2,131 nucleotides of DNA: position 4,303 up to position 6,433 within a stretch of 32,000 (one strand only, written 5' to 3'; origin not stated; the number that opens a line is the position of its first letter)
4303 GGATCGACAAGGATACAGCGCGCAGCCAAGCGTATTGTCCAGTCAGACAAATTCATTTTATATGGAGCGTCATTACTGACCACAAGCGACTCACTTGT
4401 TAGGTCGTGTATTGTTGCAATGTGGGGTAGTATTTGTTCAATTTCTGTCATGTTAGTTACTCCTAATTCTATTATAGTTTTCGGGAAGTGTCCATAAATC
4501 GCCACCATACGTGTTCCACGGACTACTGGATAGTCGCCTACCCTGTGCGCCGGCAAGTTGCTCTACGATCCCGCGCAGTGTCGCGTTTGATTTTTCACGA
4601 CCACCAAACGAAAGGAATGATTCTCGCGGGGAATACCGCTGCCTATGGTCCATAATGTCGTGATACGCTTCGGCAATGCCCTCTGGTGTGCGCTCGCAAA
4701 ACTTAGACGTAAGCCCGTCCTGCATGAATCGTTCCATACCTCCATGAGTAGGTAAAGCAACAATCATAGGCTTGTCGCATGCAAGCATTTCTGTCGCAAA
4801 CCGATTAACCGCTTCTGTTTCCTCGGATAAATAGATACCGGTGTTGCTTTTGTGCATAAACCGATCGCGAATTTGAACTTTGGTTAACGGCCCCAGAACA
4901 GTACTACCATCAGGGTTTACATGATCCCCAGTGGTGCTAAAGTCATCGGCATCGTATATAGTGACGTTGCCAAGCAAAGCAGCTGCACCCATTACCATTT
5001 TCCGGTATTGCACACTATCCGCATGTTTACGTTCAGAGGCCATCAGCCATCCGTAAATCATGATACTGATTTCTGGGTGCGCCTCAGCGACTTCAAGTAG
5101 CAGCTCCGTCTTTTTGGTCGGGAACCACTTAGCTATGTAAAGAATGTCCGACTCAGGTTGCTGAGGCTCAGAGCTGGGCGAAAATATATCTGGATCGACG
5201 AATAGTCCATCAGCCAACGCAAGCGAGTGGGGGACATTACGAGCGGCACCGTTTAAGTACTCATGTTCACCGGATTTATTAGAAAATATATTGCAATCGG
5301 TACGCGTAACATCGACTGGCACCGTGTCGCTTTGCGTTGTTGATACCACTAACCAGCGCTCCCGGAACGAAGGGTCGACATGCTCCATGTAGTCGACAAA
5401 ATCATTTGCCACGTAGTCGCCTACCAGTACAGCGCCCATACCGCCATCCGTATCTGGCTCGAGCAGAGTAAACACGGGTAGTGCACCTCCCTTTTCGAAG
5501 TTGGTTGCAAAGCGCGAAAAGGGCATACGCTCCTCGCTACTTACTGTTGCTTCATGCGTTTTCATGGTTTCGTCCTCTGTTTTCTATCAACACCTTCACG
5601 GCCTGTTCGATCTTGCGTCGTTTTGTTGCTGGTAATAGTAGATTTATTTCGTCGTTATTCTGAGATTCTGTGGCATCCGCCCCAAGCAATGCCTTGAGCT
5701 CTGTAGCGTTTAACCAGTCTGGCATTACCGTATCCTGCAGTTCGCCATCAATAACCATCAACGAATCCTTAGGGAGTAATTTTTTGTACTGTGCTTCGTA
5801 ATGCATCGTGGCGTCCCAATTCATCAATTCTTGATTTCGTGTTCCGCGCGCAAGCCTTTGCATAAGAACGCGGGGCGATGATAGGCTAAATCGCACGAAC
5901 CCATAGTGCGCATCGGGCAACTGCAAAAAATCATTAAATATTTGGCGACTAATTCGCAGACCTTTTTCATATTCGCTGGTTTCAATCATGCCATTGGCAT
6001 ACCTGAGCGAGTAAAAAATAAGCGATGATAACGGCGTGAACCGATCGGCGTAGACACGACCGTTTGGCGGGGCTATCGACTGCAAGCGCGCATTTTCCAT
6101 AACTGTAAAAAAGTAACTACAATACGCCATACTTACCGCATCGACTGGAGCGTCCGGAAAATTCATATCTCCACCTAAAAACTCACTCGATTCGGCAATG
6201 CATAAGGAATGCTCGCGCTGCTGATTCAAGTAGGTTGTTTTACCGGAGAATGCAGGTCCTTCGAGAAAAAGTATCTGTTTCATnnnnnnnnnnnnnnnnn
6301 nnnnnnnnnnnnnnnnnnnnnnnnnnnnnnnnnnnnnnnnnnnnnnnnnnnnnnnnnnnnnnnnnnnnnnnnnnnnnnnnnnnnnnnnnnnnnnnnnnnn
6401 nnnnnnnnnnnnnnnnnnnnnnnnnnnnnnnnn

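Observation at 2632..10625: Compact 8-gene biosynthetic-looking island with an unusual enzyme mix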

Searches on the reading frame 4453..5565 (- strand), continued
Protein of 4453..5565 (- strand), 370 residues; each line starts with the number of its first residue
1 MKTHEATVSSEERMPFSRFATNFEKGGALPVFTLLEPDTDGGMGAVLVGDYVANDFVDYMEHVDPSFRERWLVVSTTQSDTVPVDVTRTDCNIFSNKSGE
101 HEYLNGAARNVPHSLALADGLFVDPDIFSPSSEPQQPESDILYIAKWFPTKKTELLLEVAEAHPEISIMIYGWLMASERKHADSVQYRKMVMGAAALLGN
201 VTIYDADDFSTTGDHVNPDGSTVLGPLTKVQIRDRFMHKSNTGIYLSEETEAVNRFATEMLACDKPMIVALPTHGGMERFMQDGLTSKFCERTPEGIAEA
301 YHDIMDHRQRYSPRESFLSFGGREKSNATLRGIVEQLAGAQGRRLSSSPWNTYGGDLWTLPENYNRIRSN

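Call 47: find_related_loci(query=A2, collection=genome_contigs, flank=10000)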
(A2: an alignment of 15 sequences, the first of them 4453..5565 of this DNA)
Query A2 (370 aa) in genome_contigs; peptide patterns used: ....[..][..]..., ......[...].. (x = any residue, [..] = any of these).
36 stretches matched a pattern; 5 encode a relative of the query (tblastn E <= 1e-3); 5 distinct loci.
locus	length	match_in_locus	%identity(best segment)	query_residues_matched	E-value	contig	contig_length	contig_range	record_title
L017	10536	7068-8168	45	3-367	6e-102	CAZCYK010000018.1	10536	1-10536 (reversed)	MAG TPA_asm: uncultured Gammaproteobacteria bacterium isolate SRP263991_co6_449 genome assembly, contig: NODE_7764_lengt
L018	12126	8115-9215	45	3-367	6e-102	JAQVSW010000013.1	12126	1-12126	MAG: Candidatus Shapirobacteria bacterium isolate STF1_283 NODE_15786_length_12126_cov_10.974831_Sandtown_F1, whole geno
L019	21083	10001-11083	46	2-367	2e-101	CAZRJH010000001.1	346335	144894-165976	MAG TPA_asm: uncultured Gammaproteobacteria bacterium isolate SRP342105_co1_321 genome assembly, contig: NODE_16_length_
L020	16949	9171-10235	41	6-367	7e-82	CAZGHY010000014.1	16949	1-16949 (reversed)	MAG TPA_asm: uncultured Gammaproteobacteria bacterium isolate SRP286056_co2_319 genome assembly, contig: NODE_5255_lengt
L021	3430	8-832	43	90-370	4e-67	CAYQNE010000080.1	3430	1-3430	MAG TPA_asm: uncultured Gammaproteobacteria bacterium isolate binchicken_co9_51 genome assembly, contig: NODE_15861_leng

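Call 55: find_related_loci(query=A2, collection=viral_contigs, flank=10000)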
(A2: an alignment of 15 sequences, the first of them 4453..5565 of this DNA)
Query A2 (370 aa) in viral_contigs; peptide patterns used: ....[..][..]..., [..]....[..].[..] (x = any residue, [..] = any of these).
7 stretches matched a pattern, but none encodes a relative of the query by tblastn (E <= 1e-3).

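Call 81: search_protein_families(library=pfam, proteins=[L012:13231-13962:+], max_evalue=0.001)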
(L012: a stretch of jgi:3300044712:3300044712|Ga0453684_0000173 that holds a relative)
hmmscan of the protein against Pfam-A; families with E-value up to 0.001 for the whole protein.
L012:13231-13962:+ (243 aa): 0 families

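Call 93: search_protein_families(library=pfam, proteins=[L019:446-2152:-, L019:2160-2864:-, L019:11752-12195:+, L019:12959-13564:+, L020:658-1491:+, L020:1514-2200:+, L020:11338-11877:+, L020:11882-12472:+, L018:405-1010:-, L018:9814-11304:-], max_evalue=0.001)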
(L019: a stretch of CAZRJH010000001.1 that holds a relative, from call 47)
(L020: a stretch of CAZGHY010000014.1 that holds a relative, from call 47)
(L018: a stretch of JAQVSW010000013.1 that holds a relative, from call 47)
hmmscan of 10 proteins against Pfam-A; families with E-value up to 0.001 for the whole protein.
L019:446-2152:- (568 aa): 0 families

L019:2160-2864:- (234 aa): 0 families

L019:11752-12195:+ (147 aa): 2 families
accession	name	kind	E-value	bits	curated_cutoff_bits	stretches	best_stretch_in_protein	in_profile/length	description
PF00293.34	NUDIX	-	4.8e-19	69.1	21.1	1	16-132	6-126/134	NUDIX domain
PF14815.12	NUDIX_4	-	2.6e-09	37.3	35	1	17-137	3-111/113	NUDIX domain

L019:12959-13564:+ (201 aa): 1 family
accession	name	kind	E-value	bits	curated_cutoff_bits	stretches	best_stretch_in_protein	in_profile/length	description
PF08847.16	Crr6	-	0.00027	21.1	25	1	21-92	2-75/150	Chlororespiratory reduction 6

L020:658-1491:+ (277 aa): 0 families

L020:1514-2200:+ (228 aa): 1 family
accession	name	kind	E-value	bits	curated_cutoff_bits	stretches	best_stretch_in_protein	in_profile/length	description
PF13649.12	Methyltransf_25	-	0.00022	22.3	27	1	74-157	1-89/97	Methyltransferase domain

L020:11338-11877:+ (179 aa): 1 family
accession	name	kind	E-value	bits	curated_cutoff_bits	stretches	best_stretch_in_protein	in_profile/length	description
PF00293.34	NUDIX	-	2.7e-10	40.8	21.1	1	49-152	3-118/134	NUDIX domain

L020:11882-12472:+ (196 aa): 1 family
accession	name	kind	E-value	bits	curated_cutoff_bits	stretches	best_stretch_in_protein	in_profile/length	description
PF01725.21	Ham1p_like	-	1.3e-19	71.3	22.5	1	5-162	1-161/186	Ham1 family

L018:405-1010:- (201 aa): 0 families

L018:9814-11304:- (496 aa): 0 families

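Call 97: search_protein_families(library=ncbifam, proteins=[L012:13964-15124:+, L014:468-1067:-, L012:13231-13962:+], max_evalue=0.0001)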
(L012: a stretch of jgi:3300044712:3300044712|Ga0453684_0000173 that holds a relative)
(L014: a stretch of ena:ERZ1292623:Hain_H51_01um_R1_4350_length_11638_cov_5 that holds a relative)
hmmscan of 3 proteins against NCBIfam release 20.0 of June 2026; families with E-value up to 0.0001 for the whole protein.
L012:13964-15124:+ (386 aa): 31 families (the best 25 are shown)
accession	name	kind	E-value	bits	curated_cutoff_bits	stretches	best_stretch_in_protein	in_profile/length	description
TIGR03402.1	FeS_nifS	equivalog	4.7e-135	450.2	530.75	1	6-380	1-376/379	cysteine desulfurase NifS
NF010611.0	PRK14012.1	equivalog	8e-108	361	548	1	3-378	4-383/406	IscS subfamily cysteine desulfurase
TIGR02006.1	IscS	equivalog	4.1e-103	345.5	643.2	1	4-378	3-379/402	IscS subfamily cysteine desulfurase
TIGR03235.1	DNA_S_dndA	equivalog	2.1e-99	333.2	480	1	7-354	1-353/353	cysteine desulfurase DndA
TIGR03403.1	nifS_epsilon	equivalog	2.2e-97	326.3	587.7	1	6-378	1-377/382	NifS family cysteine desulfurase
NF002806.0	PRK02948.1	subfamily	9.8e-82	274.9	304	1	6-379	2-377/381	IscS subfamily cysteine desulfurase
TIGR01979.1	sufS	subfamily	1.2e-54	185.8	475.1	1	3-374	17-399/403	SufS family cysteine desulfurase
TIGR01977.1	am_tr_V_EF2568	hypoth_equivalog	2.5e-51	174.8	377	1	6-373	1-376/376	cysteine desulfurase family protein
NF041166.1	f2_encap_cargo1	exception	1e-44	153.7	800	1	5-373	246-623/623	family 2A encapsulin nanocompartment cargo protein cysteine desulfurase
NF006791.0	PRK09295.1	equivalog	5.8e-39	134.3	661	1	5-374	24-402/406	cysteine desulfurase SufS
NF040779.1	Sec_lyase_SclA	exception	1.1e-36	126.5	525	1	6-374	1-377/378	selenocysteine lyase SclA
TIGR01976.1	am_tr_V_VC1184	hypoth_equivalog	2.6e-29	102.7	352.35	1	4-220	18-235/401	cysteine desulfurase-like protein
NF008126.0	PRK10874.1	equivalog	4.4e-29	101.8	607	1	2-373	17-395/401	cysteine desulfurase CsdA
TIGR03392.1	FeS_syn_CsdA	equivalog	4e-28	98.7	493.6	1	2-371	14-390/398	cysteine desulfurase CsdA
TIGR04343.1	egtE_PLP_lyase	equivalog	2.6e-16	59.4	400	1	62-217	69-216/370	ergothioneine biosynthesis PLP-dependent enzyme EgtE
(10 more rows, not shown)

L014:468-1067:- (199 aa): 0 families

L012:13231-13962:+ (243 aa): 0 families

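Call 114: search_dna_similar(query=window:4453-5565:-, collection=plasmids, mode=protein, max_evalue=0.001, max_rows=10)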
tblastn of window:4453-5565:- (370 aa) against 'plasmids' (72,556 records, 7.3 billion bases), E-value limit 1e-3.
No match.

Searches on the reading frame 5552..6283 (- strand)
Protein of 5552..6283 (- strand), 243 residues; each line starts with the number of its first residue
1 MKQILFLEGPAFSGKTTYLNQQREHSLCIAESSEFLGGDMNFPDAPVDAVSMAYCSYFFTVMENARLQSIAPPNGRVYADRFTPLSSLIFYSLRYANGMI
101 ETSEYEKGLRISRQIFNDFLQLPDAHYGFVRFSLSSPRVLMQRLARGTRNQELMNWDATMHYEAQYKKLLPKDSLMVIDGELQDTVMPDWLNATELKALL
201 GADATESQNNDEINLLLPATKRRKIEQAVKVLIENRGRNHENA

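Call 4: search_protein_families(library=pfam, proteins=[window:5552-6283:-], max_evalue=0.01)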
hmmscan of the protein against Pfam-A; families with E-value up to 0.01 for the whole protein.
window:5552-6283:- (243 aa): 0 families

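Call 5: search_protein_families(library=ncbifam, proteins=[window:5552-6283:-], max_evalue=0.01)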
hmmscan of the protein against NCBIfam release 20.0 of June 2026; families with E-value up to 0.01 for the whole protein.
window:5552-6283:- (243 aa): 0 families

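Call 22: search_protein_families(library=pfam, proteins=[window:5552-6283:-], max_evalue=10)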
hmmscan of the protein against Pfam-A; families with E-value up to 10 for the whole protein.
window:5552-6283:- (243 aa): 2 families
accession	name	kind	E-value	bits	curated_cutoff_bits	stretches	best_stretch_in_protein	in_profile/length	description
PF07573.16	AreA_N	-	0.094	13.8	21.5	1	168-194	58-84/94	Nitrogen regulatory protein AreA N terminus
PF11848.13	DUF3368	-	0.15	12.4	27.3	0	106-122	29-45/46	Domain of unknown function (DUF3368)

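Call 23: search_protein_families(library=padloc, proteins=[window:5552-6283:-], max_evalue=0.1)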
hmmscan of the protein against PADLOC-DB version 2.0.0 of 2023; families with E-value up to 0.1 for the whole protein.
window:5552-6283:- (243 aa): 0 families

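Call 24: search_protein_families(library=phrogs, proteins=[window:5552-6283:-], max_evalue=0.1)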
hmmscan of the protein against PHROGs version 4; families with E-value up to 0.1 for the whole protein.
window:5552-6283:- (243 aa): 1 family
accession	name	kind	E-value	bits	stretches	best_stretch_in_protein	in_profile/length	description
phrog_761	-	other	7.4e-05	23.5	1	1-186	18-203/362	thymidylate kinase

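Call 77: search_solved_structures(query=A5, max_evalue=1)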
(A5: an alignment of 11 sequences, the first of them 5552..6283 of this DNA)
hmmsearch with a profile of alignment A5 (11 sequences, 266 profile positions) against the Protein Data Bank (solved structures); distinct sequences matched with E-value up to 1: 5.
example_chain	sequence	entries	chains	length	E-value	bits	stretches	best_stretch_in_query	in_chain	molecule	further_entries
2jaq_A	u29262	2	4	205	0.0031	20.2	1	67-202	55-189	DEOXYGUANOSINE KINASE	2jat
2jas_A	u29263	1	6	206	0.0031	20.2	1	67-202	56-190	DEOXYGUANOSINE KINASE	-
1rkb_A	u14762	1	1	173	0.57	12.8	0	142-216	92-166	Protein AD-004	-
6ybh_A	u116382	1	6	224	0.58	12.8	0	8-38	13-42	Deoxynucleoside kinase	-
3iij_A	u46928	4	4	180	0.66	12.6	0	142-216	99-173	Coilin-interacting nuclear ATPase protein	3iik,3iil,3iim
